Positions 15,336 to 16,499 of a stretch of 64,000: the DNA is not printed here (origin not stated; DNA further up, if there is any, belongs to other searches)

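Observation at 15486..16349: TIR-domain gene wedged between the methyltransferase and the helicase, with an unrecognised C-terminal domain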

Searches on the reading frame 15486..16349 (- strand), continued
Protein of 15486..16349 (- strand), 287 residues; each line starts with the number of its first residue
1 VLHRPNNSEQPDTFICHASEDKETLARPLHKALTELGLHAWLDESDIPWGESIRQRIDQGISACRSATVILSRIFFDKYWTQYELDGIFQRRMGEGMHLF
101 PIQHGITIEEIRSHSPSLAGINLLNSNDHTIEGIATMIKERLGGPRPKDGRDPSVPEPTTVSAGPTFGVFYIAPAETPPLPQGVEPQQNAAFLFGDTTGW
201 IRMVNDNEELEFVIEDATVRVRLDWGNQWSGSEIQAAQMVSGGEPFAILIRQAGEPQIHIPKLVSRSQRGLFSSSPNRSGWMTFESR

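Call 53: find_related_loci(query=A2, collection=metagenome_contigs, flank=8000)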
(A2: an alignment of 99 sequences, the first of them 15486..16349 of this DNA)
Query A2 (287 aa) in metagenome_contigs; peptide patterns used: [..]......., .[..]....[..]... (x = any residue, [..] = any of these).
600 stretches matched a pattern (row limit reached: there are more); 569 encode a relative of the query (tblastn E <= 1e-3); the best 80 are kept; 80 distinct loci.
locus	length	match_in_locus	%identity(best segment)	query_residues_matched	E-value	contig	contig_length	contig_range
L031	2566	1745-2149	49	12-146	4e-36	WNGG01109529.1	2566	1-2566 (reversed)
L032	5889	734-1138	49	12-146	6e-36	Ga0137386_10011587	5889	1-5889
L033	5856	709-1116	45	7-142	1e-34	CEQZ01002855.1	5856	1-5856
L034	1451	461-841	50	12-138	3e-35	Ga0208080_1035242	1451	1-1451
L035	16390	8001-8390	45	8-136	8e-35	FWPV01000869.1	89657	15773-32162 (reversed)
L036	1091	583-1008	45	3-143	5e-36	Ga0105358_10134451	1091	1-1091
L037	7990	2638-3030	45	12-142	7e-34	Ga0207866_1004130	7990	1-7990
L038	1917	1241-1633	45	12-142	4e-34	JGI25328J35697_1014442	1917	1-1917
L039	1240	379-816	43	3-144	2e-34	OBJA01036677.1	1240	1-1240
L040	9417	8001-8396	45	12-143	9e-34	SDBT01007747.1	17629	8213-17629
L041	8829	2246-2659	45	8-145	8e-34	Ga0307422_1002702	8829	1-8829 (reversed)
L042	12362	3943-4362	46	12-150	1e-33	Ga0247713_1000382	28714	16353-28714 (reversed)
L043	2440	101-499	49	12-144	8e-34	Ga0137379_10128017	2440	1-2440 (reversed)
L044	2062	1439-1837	47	12-144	2e-33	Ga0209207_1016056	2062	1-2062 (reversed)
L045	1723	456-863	43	12-147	4e-33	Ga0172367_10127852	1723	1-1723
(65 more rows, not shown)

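Call 54: find_encoding_contigs(protein=P0033, flank=10000, max_places=1)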
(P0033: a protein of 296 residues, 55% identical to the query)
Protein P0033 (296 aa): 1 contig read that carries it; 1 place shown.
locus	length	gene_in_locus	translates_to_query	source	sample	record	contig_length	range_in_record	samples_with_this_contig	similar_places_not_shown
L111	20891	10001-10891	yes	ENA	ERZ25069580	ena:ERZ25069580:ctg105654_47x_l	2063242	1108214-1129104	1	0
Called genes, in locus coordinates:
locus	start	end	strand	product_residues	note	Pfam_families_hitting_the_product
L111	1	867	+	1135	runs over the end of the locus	PF00176:SNF2-rel_dom, PF00270:DEAD (weak), PF04851:ResIII, PF00271:Helicase_C, PF13020:NOV_C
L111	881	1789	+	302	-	PF12358:DUF3644 (weak)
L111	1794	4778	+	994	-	PF06634:DUF1156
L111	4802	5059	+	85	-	PF04255:DUF433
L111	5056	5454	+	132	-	PF18480:DUF5615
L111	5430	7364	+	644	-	PF04465:DUF499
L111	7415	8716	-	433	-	PF13546:DDE_5, PF01609:DDE_Tnp_1 (weak)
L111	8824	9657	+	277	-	-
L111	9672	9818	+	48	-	PF11867:T1RH-like_C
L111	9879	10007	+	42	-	-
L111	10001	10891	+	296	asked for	PF01582:TIR, PF13676:TIR_2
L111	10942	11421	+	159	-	-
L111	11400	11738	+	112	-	-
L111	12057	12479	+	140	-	-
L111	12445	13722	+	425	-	-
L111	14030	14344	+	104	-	-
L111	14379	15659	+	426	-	PF07690:MFS_1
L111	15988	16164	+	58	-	-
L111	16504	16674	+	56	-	-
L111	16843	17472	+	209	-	-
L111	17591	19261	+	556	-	PF00149:Metallophos, PF02872:5_nucleotid_C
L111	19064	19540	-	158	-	-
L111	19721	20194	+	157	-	-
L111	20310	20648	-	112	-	-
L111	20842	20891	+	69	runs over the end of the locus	-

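Call 55: find_encoding_contigs(protein=P0075, flank=10000, max_places=1)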
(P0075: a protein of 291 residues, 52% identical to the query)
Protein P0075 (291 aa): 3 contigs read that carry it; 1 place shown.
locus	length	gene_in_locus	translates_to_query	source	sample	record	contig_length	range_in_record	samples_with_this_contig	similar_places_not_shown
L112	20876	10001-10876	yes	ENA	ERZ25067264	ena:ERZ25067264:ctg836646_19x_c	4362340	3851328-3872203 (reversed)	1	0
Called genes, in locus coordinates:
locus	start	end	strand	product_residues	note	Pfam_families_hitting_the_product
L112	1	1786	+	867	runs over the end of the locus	PF10412:TrwB_AAD_bind (faint)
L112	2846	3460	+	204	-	PF13814:Replic_Relax (weak)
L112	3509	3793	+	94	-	PF01381:HTH_3 (weak)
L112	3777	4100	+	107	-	-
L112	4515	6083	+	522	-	PF00239:Resolvase, PF07508:Recombinase, PF13408:Zn_ribbon_recom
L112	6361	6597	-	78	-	-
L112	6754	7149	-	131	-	-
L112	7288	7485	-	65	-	PF12728:HTH_17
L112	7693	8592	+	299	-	PF13365:Trypsin_2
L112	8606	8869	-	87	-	-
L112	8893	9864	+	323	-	-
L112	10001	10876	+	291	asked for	PF01582:TIR, PF13676:TIR_2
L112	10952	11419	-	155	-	PF11848:DUF3368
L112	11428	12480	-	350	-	PF01381:HTH_3, PF12844:HTH_19 (faint), PF13560:HTH_31 (weak), PF06114:Peptidase_M78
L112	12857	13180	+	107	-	-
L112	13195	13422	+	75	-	-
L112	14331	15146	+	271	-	-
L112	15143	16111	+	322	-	PF08843:AbiEii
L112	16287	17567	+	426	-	PF18862:ApeA_NTD1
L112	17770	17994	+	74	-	PF01402:RHH_1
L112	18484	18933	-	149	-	-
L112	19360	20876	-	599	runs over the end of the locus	PF00239:Resolvase, PF07508:Recombinase, PF13408:Zn_ribbon_recom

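Call 56: find_encoding_contigs(protein=P0092, flank=10000, max_places=1)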
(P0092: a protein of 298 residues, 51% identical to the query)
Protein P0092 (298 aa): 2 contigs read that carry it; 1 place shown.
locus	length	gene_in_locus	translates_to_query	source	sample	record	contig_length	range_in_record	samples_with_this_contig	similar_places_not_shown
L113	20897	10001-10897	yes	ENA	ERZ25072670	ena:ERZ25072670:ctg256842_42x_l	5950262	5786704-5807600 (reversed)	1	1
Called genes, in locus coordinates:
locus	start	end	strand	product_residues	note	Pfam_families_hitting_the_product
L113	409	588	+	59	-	PF12728:HTH_17 (weak)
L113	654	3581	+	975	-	PF04465:DUF499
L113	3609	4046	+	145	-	PF24728:DUF7680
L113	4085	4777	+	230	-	-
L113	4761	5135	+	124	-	PF01934:HepT-like (faint)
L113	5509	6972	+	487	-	PF18928:DUF5677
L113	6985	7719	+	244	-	PF06634:DUF1156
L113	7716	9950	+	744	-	PF01555:N6_N4_Mtase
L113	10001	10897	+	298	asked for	PF01582:TIR, PF13676:TIR_2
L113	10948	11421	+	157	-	-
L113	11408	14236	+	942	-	PF13091:PLDc_2 (weak), PF04851:ResIII (weak), PF00176:SNF2-rel_dom, PF00270:DEAD (weak), PF00271:Helicase_C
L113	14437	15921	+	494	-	PF00805:Pentapeptide (weak), PF13599:Pentapeptide_4 (weak), PF00805:Pentapeptide (weak), PF08867:FRG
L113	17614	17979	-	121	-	-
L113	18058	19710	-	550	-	-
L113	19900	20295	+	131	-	-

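Call 57: find_encoding_contigs(protein=P0113, flank=10000, max_places=1)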
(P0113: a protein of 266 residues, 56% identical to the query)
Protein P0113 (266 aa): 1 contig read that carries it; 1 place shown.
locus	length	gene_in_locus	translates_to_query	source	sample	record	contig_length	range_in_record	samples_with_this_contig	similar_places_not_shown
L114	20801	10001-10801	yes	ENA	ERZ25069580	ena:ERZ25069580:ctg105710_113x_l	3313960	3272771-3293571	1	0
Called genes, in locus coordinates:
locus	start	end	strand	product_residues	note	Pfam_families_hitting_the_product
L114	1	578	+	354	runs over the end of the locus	PF01408:GFO_IDH_MocA, PF02894:GFO_IDH_MocA_C, PF22725:GFO_IDH_MocA_C3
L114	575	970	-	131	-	PF03473:MOSC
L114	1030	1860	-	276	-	PF01261:AP_endonuc_2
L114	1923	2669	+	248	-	PF07722:Peptidase_C26, PF00117:GATase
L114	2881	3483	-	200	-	-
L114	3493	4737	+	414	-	PF01590:GAF, PF13185:GAF_2 (weak), PF13492:GAF_3 (faint), PF00989:PAS (weak), PF00512:HisKA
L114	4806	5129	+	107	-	PF02518:HATPase_c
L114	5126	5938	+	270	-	-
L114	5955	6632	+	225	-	PF13365:Trypsin_2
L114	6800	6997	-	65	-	PF12728:HTH_17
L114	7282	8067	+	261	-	-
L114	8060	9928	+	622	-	PF06508:QueC (faint), PF18742:DpnII-MboI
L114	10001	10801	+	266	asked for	PF01582:TIR, PF13676:TIR_2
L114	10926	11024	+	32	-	-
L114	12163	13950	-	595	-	PF00005:ABC_tran, PF13304:AAA_21 (faint)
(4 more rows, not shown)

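Call 59: search_protein_families(library=ncbifam, proteins=[window:15486-16349:-], max_evalue=0.01)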
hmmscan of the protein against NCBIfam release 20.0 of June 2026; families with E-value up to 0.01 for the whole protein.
window:15486-16349:- (287 aa): 2 families
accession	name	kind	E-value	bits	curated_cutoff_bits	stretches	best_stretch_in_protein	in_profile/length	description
NF042941.1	Retron_TIR_antiphage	equivalog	1.2e-23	83.6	600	1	8-120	337-449/464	TIR domain-containing anti-phage reverse transcriptase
NF058526.1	Thoeris_type3_ThcB4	equivalog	0.00014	20.8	220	1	14-91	131-208/375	Thoeris type III anti-phage system protein ThcB4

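Call 95: fold_search(model_id=the predicted structure, library=pdb)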
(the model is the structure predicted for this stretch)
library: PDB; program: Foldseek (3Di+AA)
matches with E <= 10: 1393; with E <= 0.001: 103
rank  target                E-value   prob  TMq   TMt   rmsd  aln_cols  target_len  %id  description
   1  4lqc_A                8.2e-12  1.00  0.38  0.79   3.3       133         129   36  The crystal structures of the Brucella protein TcpB and the TLR adaptor protein TIRAP show structural differences in m (released 2013-12-04)
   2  4c7m_A                1.1e-11  1.00  0.38  0.76   3.8       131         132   37  The crystal structure of TcpB or BtpA TIR domain (released 2013-12-04)
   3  7uwg_C                1.2e-11  1.00  0.41  0.81   3.4       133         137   42  The crystal structure of the TIR domain-containing protein from Acinetobacter baumannii (AbTir) (released 2022-09-07)
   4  4lzp_D                1.8e-11  1.00  0.39  0.81   3.2       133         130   38  Structure of the TIR domain of the immunosuppressor BtpA from Brucella (released 2013-11-06)
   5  7uxr_B                1.9e-11  1.00  0.40  0.77   3.5       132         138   42  Crystal structure of the BtTir TIR domain (released 2022-09-07)
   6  7uxu_A                2.3e-11  1.00  0.41  0.83   2.6       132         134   42  CryoEM structure of the TIR domain from AbTir in complex with 3AD (released 2022-09-07)
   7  7uxr_A                2.6e-11  1.00  0.40  0.76   3.6       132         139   42  Crystal structure of the BtTir TIR domain (released 2022-09-07)
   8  3h16_D                3.5e-11  1.00  0.39  0.81   3.2       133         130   34  Crystal structure of a bacteria TIR domain, PdTIR from Paracoccus denitrificans (released 2009-06-16)
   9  8g83_B                3.9e-11  1.00  0.40  0.78   3.4       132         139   42  Structure of NAD+ consuming protein Acinetobacter baumannii TIR domain (released 2023-10-11)
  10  7uwg_A                5.7e-11  1.00  0.40  0.78   3.6       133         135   42  The crystal structure of the TIR domain-containing protein from Acinetobacter baumannii (AbTir) (released 2022-09-07)
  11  4c7m_D                6.0e-11  1.00  0.38  0.80   3.3       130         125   38  The crystal structure of TcpB or BtpA TIR domain (released 2013-12-04)
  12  8g83_A                9.2e-11  1.00  0.41  0.80   3.5       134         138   42  Structure of NAD+ consuming protein Acinetobacter baumannii TIR domain (released 2023-10-11)
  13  4lqc_B                1.5e-10  1.00  0.40  0.81   3.0       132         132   36  The crystal structures of the Brucella protein TcpB and the TLR adaptor protein TIRAP show structural differences in m (released 2013-12-04)
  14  4c7m_C                1.5e-10  1.00  0.38  0.82   3.2       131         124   35  The crystal structure of TcpB or BtpA TIR domain (released 2013-12-04)
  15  4lzp_B                2.0e-10  1.00  0.39  0.80   3.2       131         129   37  Structure of the TIR domain of the immunosuppressor BtpA from Brucella (released 2013-11-06)
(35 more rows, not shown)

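Call 97: search_protein_families(library=pfam, proteins=[L111:11400-11738:+, L111:12057-12479:+, L111:12445-13722:+], max_evalue=0.05)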
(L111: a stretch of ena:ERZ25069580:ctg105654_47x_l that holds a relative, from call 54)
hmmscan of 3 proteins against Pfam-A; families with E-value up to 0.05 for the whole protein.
L111:11400-11738:+ (112 aa): 0 families

L111:12057-12479:+ (140 aa): 1 family
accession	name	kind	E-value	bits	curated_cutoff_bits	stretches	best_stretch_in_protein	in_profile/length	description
PF00377.23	Prion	-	0.023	15.1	25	1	86-139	12-71/116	Prion/Doppel alpha-helical domain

L111:12445-13722:+ (425 aa): 0 families
